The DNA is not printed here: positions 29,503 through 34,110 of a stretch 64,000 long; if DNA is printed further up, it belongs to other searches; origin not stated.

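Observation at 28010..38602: Sensor kinase + sigma-54 NtrC-type regulator, then a sigma-54 promoter driving CheY-like regulator / OmpB-like giant multicopper oxidase / two FkpA chaperones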

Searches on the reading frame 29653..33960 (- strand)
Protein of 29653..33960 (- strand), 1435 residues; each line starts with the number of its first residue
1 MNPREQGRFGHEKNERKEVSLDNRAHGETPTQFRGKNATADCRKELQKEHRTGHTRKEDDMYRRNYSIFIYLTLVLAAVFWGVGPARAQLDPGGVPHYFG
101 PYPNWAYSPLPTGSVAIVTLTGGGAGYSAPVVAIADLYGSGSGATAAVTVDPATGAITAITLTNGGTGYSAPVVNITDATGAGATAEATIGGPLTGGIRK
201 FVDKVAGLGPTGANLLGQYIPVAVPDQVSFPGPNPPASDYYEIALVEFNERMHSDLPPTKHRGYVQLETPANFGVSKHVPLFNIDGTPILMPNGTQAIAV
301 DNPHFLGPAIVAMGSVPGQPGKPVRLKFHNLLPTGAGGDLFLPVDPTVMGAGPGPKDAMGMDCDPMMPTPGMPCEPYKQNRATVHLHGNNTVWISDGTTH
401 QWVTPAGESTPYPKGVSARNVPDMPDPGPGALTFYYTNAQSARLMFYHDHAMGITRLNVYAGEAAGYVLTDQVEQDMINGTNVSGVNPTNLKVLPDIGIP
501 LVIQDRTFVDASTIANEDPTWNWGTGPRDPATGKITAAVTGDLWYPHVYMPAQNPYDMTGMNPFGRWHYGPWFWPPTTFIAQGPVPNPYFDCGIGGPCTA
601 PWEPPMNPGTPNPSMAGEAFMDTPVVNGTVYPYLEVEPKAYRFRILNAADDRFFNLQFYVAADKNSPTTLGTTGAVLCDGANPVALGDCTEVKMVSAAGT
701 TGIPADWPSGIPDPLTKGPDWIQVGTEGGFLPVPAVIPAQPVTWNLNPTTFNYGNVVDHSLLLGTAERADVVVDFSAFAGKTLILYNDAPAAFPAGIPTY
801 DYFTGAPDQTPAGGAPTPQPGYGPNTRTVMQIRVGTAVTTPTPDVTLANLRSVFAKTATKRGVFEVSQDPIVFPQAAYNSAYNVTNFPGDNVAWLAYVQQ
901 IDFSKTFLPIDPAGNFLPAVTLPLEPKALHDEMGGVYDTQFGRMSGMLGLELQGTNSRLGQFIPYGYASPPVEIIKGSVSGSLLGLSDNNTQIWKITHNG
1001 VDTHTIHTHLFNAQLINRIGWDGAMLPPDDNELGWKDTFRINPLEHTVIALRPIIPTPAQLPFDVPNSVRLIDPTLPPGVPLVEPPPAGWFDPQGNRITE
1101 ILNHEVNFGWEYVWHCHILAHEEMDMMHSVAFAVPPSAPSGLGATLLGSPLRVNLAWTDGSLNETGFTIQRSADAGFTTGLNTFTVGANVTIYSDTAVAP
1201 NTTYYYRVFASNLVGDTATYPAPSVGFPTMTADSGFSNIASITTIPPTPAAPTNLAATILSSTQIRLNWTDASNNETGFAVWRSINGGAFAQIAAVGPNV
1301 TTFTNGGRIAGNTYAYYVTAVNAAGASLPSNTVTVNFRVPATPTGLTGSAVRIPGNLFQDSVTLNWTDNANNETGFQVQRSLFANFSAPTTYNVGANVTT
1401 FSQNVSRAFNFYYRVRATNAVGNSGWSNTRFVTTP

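Call 4: search_protein_families(library=pfam, proteins=[window:29653-33960:-], max_evalue=0.01)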
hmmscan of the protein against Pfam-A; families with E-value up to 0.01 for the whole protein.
window:29653-33960:- (1435 aa): 3 families
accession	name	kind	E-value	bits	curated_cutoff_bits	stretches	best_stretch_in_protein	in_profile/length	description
PF00041.27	fn3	-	4e-10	40.2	25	1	1251-1335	2-83/84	Fibronectin type III domain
PF07731.20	Cu-oxidase_2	-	3.3e-08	33.8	20.4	1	980-1053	31-107/137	Multicopper oxidase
PF24489.1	Ig_J_second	-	0.0099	16.3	27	0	1398-1428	58-88/105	Tip attachment protein J second Ig-like domain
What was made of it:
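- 29653..33780 (-): Giant multicopper oxidase, 1375 aa. Signal peptide 33697-33780; two phage-type repeats 33376-33627; oxidase core 30565-33369; three FN3-like domains 29656-30555. Cu-oxidase_2 and fn3 (call 4).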

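Call 7: find_homologous_proteins(query=window:29653-33780:-)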
Query window:29653-33780:- (1375 aa): 5790 proteins with E <= 0.001 among 8000 candidates; the best 120 are listed.
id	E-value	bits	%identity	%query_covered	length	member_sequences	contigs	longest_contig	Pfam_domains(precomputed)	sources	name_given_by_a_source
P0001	0.0e+0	3195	100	100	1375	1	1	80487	PF07731.21,PF00041.28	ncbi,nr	ncbi:MAG: hypothetical protein HZB63_09700 [Deltaproteobacteria bacterium]|nr:hypothetical protein [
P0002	0.0e+0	2793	87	100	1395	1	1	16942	PF07731.21,PF24489.2,PF00041.28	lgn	-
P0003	0.0e+0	2756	86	100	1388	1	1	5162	PF07731.21,PF00041.28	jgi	jgi:FtsP/CotA-like multicopper oxidase with cupredoxin domain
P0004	0.0e+0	2182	76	91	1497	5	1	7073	PF07731.21,PF24489.2,PF00041.28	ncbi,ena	-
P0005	0.0e+0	2165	76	91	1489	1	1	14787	PF07731.21,PF24489.2,PF00041.28,PF16656.12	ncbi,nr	ncbi:MAG: hypothetical protein HZB63_04075 [Deltaproteobacteria bacterium]|nr:hypothetical protein [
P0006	0.0e+0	1993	70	92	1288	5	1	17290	PF07731.21,PF00041.28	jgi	jgi:FtsP/CotA-like multicopper oxidase with cupredoxin domain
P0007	0.0e+0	1984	72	90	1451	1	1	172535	PF07731.21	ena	-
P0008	0.0e+0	1946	64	99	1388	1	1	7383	PF07731.21,PF00041.28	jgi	jgi:FtsP/CotA-like multicopper oxidase with cupredoxin domain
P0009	0.0e+0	1875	68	91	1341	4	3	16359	PF07731.21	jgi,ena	jgi:FtsP/CotA-like multicopper oxidase with cupredoxin domain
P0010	0.0e+0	1857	64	97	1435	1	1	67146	PF07731.21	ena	-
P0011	0.0e+0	1839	68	90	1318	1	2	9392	PF07731.21,PF00041.28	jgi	jgi:FtsP/CotA-like multicopper oxidase with cupredoxin domain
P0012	0.0e+0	1809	68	90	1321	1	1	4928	PF07731.21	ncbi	-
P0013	0.0e+0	1803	64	92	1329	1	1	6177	PF07731.21,PF00041.28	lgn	-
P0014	0.0e+0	1796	64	96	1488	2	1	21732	PF07731.21,PF24489.2,PF00041.28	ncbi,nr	ncbi:MAG: hypothetical protein C4529_03450 [Deltaproteobacteria bacterium]|nr:MAG: hypothetical prot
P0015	0.0e+0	1788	65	89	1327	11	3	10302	PF07731.21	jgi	-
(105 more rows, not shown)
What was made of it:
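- Checked: Oxidase, 29653-33780: 1375 aa counted from MYRRNY, 100% identical to a deposited MAG protein of 1375 aa (call 7).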

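Call 11: find_related_loci(query=A1, collection=genome_contigs, flank=10000)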
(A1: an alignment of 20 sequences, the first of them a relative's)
Query A1 (1375 aa) in genome_contigs; peptide patterns used: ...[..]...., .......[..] (x = any residue, [..] = any of these).
600 stretches matched a pattern (row limit reached: there are more); 587 encode a relative of the query (tblastn E <= 1e-3); the best 80 are kept; 80 distinct loci.
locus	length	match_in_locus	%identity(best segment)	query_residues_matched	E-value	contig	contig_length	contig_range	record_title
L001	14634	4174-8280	60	23-1368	0e+0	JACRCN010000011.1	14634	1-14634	MAG: Deltaproteobacteria bacterium isolate NC_groundwater_1647_Pr3_B-0.1um_60_22 SR-2_scaffold_141_262337, whole genome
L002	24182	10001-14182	59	32-1368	0e+0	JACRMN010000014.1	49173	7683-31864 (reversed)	MAG: Deltaproteobacteria bacterium isolate NC_groundwater_1908_Pr3_S2p5_74_37 SR2-18-S2p5_coassembly_scaffold_176409, wh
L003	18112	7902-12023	58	32-1368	0e+0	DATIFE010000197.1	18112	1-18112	MAG TPA_asm: Anaeromyxobacteraceae bacterium isolate SMAG_U16387 k141_2142013, whole genome shotgun sequence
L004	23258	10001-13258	64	138-1373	0e+0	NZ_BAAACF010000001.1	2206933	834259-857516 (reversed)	Clostridium malenominatum strain JCM 1405 sequence01, whole genome shotgun sequence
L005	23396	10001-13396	62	8-1364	0e+0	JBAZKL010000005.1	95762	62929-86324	MAG: Candidatus Omnitrophota bacterium isolate SO_2017_LW4_142 scaffold_710_c1_LW137-91_2017, whole genome shotgun seque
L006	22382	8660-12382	56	26-1375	0e+0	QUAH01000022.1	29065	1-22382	MAG: Candidatus Saccharicenans subterraneus isolate BY38 NODE_781_length_29065_cov_113.777_ID_1479974, whole genome shot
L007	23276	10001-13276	63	138-1369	0e+0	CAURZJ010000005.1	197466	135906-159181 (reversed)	MAG TPA_asm: uncultured Peptococcaceae bacterium isolate ERR9969148_bin.12_MetaWRAP_v1.3_MAG genome assembly, contig: ER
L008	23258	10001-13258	61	138-1368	0e+0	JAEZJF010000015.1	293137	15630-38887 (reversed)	MAG: Bacillota bacterium isolate OH_CDB_227 k127_619673, whole genome shotgun sequence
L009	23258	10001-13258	61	138-1368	0e+0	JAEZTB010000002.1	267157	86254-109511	MAG: Bacillota bacterium isolate OH_PDB_28 k127_592436, whole genome shotgun sequence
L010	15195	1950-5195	61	138-1368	0e+0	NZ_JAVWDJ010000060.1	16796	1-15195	MAG: Clostridium sp. isolate CGS10Y4-bin81 NODE_2887_length_16796_cov_11.734783, whole genome shotgun sequence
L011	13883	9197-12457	61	138-1368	0e+0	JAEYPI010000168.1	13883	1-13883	MAG: Bacillota bacterium isolate OH_CBB_18 k127_1035549, whole genome shotgun sequence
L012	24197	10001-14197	53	22-1368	0e+0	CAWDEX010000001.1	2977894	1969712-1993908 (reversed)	MAG: uncultured Acidobacteriota bacterium isolate MFD05942.bin.1.64 genome assembly, contig: contig_14741, whole genome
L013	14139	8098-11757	55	71-1369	0e+0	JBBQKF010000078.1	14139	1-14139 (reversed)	MAG: Saccharofermentanales bacterium isolate Co_metawrap_631 Cmw_631_k141_5007985_length_14139_cov_17.0000, whole genome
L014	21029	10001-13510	58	30-1364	0e+0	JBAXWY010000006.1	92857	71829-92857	MAG: Methanothrix sp. isolate ELA725 MAG725_6, whole genome shotgun sequence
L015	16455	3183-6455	59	32-1364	0e+0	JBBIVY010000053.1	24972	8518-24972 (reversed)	MAG: Planctomycetota bacterium isolate QH2S170213_bin_88 NODE_2207_length_24972_cov_15.408235, whole genome shotgun sequ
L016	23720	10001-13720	62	1-1368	0e+0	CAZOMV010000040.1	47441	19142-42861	MAG TPA_asm: uncultured Pirellulales bacterium isolate SRP302447_co3_789 genome assembly, contig: NODE_2016_length_47441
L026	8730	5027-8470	53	30-1183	0e+0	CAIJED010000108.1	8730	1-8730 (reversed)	uncultured Methanomicrobiales archaeon isolate AM5_bin-0447 genome assembly, contig: bin-0447:108/401, whole genome shot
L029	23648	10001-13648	52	132-1375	0e+0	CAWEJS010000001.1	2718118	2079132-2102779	MAG: uncultured Acidobacteriota bacterium isolate MFD05942.bin.1.7 genome assembly, contig: contig_22890, whole genome s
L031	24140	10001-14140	58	32-1375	0e+0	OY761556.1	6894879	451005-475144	MAG: Acidobacteriota bacterium isolate 5ca539cc-3996-4499-a76f-7ad0c810d377 genome assembly, chromosome: 1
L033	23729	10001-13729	53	138-1375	0e+0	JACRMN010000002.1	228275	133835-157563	MAG: Deltaproteobacteria bacterium isolate NC_groundwater_1908_Pr3_S2p5_74_37 SR2-18-S2p5_coassembly_scaffold_88400, who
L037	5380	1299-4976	49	134-1375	0e+0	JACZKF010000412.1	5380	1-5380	MAG: Desulfuromonadales bacterium isolate MAG38 geobacteraceae_2_contig_980207, whole genome shotgun sequence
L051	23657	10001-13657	49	134-1375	0e+0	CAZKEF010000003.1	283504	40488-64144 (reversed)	MAG TPA_asm: uncultured Anaerolineales bacterium isolate binchicken_co22_195 genome assembly, contig: NODE_14_length_283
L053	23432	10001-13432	47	138-1375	0e+0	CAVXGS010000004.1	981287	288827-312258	MAG: uncultured Coriobacteriales bacterium isolate MFD02979.bin.1.88 genome assembly, contig: contig_43959, whole genome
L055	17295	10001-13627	47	137-1375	0e+0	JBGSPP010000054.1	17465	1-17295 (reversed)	MAG: Desulfobulbus sp. isolate JTS-AC307 k141_180910, whole genome shotgun sequence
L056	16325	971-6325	45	31-1375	0e+0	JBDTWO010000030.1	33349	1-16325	MAG: Chloroflexota bacterium isolate cluster3_bin.94 NODE_3744_length_33349_cov_9.904037, whole genome shotgun sequence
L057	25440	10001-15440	47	138-1375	0e+0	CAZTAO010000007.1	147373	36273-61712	MAG TPA_asm: uncultured bacterium isolate SRP272421_co2_808 genome assembly, contig: NODE_65_length_147373_cov_7.057563,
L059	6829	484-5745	45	7-1375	0e+0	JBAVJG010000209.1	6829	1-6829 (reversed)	MAG: Anaerolineales bacterium isolate MFD01311_ilm_asm_bin16 k127_74037, whole genome shotgun sequence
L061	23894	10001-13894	46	4-1368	0e+0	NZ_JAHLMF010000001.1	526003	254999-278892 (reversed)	Geomonas diazotrophica strain Red69 scaffold1, whole genome shotgun sequence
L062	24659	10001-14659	46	6-1357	0e+0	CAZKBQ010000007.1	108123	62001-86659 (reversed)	MAG TPA_asm: uncultured Anaerolineae bacterium isolate SRP290908_co1_178 genome assembly, contig: NODE_159_length_108123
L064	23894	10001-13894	46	4-1368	0e+0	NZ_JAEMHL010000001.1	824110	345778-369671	Geomonas anaerohicana strain Red421 NODE_1_length_824110_cov_179.388271, whole genome shotgun sequence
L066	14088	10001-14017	44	32-1375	0e+0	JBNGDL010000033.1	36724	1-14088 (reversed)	MAG: Anaerolineae bacterium isolate E05-028 bin48.fa-33, whole genome shotgun sequence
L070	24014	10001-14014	44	1-1367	0e+0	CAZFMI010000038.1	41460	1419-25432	MAG TPA_asm: uncultured Geomonas sp. isolate binchicken_co220_123 genome assembly, contig: NODE_493_length_41460_cov_20.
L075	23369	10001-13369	50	137-1375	0e+0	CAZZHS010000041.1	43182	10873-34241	MAG TPA_asm: uncultured Syntrophobacteraceae bacterium isolate binchicken_co168_8 genome assembly, contig: NODE_1494_len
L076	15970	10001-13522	47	77-1375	0e+0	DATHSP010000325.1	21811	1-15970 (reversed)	MAG TPA_asm: Thermoleophilia bacterium isolate SMAG_U16054 k141_677864, whole genome shotgun sequence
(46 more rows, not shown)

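Call 15: find_encoding_contigs(protein=P0002, flank=10000, max_places=3)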
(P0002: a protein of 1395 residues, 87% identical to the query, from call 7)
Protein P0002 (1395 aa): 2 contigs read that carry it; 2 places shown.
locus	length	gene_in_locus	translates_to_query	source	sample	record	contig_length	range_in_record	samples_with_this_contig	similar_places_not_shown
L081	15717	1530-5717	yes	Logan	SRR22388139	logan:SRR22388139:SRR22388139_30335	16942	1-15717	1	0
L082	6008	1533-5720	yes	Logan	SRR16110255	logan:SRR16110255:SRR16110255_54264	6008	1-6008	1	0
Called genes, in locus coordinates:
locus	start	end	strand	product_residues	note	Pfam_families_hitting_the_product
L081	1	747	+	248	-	?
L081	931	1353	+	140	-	PF00072:Response_reg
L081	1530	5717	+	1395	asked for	PF07731:Cu-oxidase_2 (faint), PF24489:Ig_J_second (faint), PF00041:fn3 (weak)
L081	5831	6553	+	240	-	PF01346:FKBP_N, PF00254:FKBP_C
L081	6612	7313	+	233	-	PF01346:FKBP_N, PF00254:FKBP_C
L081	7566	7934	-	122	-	PF00578:AhpC-TSA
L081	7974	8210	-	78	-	PF00578:AhpC-TSA (weak)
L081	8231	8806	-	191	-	PF02627:CMD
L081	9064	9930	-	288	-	PF04784:DUF547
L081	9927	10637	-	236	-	PF09335:VTT_dom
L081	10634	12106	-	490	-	PF01134:GIDA (faint), PF03486:HI0933_like (faint), PF07992:Pyr_redox_2, PF12831:FAD_oxidored (weak), PF13450:NAD_binding_8 (faint), PF13738:Pyr_redox_3 (weak), PF00070:Pyr_redox, PF02852:Pyr_redox_dim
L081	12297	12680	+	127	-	PF11376:DUF3179 (weak)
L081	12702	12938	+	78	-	PF11376:DUF3179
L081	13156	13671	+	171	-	PF16694:Cytochrome_P460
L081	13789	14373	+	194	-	PF04542:Sigma70_r2, PF08281:Sigma70_r4_2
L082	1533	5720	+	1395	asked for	PF07731:Cu-oxidase_2 (faint), PF24489:Ig_J_second (faint), PF00041:fn3 (weak)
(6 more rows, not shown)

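Call 16: find_encoding_contigs(protein=P0005, flank=10000, max_places=3)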
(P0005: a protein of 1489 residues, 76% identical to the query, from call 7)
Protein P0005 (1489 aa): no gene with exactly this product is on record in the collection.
